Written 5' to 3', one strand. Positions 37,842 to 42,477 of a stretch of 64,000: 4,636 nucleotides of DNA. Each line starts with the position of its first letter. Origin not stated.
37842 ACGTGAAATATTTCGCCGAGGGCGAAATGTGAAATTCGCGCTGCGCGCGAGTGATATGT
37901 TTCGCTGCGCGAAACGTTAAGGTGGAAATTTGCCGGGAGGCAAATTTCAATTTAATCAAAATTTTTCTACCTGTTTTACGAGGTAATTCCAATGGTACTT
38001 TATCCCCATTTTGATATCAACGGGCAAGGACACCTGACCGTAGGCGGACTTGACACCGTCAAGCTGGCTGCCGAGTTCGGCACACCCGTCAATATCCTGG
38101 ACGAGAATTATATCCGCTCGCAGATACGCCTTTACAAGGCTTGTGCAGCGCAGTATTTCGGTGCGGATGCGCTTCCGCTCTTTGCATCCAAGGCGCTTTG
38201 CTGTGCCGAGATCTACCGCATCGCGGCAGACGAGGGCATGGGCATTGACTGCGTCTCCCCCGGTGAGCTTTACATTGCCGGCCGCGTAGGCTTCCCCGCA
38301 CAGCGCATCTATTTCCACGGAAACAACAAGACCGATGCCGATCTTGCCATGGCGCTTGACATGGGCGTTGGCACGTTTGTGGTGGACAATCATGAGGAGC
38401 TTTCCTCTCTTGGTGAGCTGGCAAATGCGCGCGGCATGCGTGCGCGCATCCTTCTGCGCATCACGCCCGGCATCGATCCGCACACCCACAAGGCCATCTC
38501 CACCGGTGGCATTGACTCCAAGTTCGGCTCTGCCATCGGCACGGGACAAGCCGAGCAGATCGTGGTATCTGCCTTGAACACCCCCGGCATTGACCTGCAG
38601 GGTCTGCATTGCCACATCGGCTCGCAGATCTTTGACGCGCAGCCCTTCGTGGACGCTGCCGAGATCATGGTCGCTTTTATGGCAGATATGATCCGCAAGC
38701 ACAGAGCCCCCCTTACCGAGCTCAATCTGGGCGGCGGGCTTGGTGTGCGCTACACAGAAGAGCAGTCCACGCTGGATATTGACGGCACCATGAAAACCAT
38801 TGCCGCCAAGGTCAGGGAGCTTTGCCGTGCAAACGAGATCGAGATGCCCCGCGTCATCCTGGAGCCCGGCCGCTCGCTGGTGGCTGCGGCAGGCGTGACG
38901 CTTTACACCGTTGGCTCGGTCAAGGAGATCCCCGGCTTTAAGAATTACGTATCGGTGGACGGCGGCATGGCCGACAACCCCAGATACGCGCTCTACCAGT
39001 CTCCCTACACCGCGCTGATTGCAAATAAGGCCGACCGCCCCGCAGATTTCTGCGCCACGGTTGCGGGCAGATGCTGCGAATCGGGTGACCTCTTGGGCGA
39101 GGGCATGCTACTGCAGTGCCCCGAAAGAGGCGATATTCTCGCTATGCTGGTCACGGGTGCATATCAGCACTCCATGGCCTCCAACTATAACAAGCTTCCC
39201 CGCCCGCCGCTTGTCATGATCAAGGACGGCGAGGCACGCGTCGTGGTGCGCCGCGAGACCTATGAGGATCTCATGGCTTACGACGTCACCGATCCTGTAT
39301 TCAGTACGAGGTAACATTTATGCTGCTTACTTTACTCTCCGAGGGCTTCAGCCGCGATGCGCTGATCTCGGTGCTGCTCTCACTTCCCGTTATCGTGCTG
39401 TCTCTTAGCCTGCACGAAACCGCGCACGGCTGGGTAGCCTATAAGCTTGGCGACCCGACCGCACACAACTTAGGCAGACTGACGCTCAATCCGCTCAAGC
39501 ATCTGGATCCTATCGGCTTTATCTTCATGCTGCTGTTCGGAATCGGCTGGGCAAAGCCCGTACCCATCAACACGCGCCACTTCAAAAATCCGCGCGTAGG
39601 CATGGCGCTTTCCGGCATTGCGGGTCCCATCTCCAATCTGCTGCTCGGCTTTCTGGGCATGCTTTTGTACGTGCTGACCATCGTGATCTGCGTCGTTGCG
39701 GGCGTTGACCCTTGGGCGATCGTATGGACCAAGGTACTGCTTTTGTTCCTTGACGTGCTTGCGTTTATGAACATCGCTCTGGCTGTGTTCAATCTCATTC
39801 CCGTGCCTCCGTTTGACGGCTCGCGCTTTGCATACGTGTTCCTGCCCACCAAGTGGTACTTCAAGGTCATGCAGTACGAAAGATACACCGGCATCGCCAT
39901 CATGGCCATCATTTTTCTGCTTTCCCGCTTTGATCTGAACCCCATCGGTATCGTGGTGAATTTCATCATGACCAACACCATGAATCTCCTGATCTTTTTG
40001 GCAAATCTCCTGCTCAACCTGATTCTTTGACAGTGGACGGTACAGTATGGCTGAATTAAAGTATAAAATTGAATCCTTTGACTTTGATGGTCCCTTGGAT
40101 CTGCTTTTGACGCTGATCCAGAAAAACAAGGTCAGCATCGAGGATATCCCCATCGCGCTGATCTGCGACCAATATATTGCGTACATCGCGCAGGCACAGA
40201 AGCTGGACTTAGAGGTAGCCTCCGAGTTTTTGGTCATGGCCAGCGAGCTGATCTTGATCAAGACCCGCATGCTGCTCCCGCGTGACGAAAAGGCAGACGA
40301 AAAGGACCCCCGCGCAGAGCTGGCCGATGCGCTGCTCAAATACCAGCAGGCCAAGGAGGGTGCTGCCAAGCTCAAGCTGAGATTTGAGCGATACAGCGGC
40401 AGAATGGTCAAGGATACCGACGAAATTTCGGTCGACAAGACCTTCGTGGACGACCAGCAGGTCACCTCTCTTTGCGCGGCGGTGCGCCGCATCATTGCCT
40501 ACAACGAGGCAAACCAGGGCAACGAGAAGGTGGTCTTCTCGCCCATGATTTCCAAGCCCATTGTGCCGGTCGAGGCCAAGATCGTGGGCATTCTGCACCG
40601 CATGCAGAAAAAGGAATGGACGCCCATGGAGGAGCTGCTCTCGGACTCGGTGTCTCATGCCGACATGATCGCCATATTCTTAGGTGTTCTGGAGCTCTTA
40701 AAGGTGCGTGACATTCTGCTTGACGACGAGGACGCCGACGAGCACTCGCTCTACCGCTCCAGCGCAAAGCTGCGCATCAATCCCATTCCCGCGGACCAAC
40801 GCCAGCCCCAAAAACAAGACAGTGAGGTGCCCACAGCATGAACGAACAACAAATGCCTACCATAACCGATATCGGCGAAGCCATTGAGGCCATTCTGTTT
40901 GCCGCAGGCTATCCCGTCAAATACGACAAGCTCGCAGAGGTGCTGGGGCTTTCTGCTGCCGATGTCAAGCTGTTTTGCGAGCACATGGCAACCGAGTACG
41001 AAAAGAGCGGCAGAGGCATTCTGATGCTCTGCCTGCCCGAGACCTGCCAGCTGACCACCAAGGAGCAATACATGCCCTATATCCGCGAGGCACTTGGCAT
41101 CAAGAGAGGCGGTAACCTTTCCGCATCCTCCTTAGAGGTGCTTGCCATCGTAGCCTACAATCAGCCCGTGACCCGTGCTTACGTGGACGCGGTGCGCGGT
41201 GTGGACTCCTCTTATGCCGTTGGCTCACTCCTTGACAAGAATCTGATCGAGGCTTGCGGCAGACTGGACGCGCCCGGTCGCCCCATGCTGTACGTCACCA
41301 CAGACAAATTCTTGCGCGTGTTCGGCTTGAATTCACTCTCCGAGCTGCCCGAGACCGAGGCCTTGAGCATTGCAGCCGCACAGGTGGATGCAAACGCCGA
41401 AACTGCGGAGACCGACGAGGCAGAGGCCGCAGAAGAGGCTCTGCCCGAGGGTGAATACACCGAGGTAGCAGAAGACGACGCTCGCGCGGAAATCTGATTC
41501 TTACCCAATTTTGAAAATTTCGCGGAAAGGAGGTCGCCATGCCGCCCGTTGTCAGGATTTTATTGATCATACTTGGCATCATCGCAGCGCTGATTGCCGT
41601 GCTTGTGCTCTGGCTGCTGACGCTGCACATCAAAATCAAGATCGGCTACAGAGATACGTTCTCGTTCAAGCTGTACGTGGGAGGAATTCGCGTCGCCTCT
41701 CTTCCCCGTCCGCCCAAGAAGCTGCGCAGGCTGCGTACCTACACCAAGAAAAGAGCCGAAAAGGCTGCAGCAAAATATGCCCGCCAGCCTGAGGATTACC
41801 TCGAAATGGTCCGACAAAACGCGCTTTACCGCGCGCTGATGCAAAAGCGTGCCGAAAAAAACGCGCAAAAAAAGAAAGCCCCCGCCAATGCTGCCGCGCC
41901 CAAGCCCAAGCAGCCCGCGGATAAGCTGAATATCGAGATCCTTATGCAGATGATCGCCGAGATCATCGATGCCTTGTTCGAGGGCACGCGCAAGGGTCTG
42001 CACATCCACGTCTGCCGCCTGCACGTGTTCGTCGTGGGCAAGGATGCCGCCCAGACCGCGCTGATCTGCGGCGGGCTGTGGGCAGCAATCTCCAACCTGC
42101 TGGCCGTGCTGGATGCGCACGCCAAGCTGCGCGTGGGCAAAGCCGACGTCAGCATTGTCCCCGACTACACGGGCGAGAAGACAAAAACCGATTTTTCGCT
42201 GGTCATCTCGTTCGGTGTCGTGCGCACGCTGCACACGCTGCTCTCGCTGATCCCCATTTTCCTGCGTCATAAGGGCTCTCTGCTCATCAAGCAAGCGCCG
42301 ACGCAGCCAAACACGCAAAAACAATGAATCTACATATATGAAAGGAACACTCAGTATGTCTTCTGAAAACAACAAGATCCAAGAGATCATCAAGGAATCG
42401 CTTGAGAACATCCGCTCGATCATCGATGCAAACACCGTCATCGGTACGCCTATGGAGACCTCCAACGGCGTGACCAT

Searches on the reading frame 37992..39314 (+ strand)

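Call 12: search_protein_families(library=pfam, proteins=[window:37992-39314:+], max_evalue=0.001)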
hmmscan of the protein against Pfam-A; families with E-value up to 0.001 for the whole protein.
window:37992-39314:+ (440 aa): 2 families
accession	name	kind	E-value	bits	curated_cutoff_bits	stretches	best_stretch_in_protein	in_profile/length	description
PF02784.22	Orn_Arg_deC_N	-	1.1e-57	195.7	23.4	1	53-298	12-247/247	Pyridoxal-dependent decarboxylase, pyridoxal binding domain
PF00278.28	Orn_DAP_Arg_deC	-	5.2e-13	49.5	23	1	221-389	5-95/95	Pyridoxal-dependent decarboxylase, C-terminal sheet domain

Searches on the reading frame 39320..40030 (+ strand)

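Call 12: search_protein_families(library=pfam, proteins=[window:39320-40030:+], max_evalue=0.001)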
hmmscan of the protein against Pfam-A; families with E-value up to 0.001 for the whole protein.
window:39320-40030:+ (236 aa): 1 family
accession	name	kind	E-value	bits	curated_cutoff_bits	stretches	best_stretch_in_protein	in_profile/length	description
PF02163.28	Peptidase_M50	-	1.2e-09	38.2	27.2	1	139-196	158-213/221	Peptidase family M50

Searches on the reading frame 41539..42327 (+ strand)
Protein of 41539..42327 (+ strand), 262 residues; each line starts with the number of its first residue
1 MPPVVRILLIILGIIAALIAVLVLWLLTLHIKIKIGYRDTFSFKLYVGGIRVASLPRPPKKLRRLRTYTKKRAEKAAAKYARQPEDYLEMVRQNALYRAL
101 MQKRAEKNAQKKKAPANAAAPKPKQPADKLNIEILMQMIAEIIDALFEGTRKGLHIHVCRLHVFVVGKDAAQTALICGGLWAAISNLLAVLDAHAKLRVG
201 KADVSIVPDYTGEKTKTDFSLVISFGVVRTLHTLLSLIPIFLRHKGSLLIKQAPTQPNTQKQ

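Call 14: search_protein_families(library=pfam, proteins=[window:41539-42327:+], max_evalue=0.01)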
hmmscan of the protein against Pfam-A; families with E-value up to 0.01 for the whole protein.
window:41539-42327:+ (262 aa): 1 family
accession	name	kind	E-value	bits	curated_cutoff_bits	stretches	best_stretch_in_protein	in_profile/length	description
PF11167.13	DUF2953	-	3e-10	40.5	22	1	168-216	6-52/53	Protein of unknown function (DUF2953)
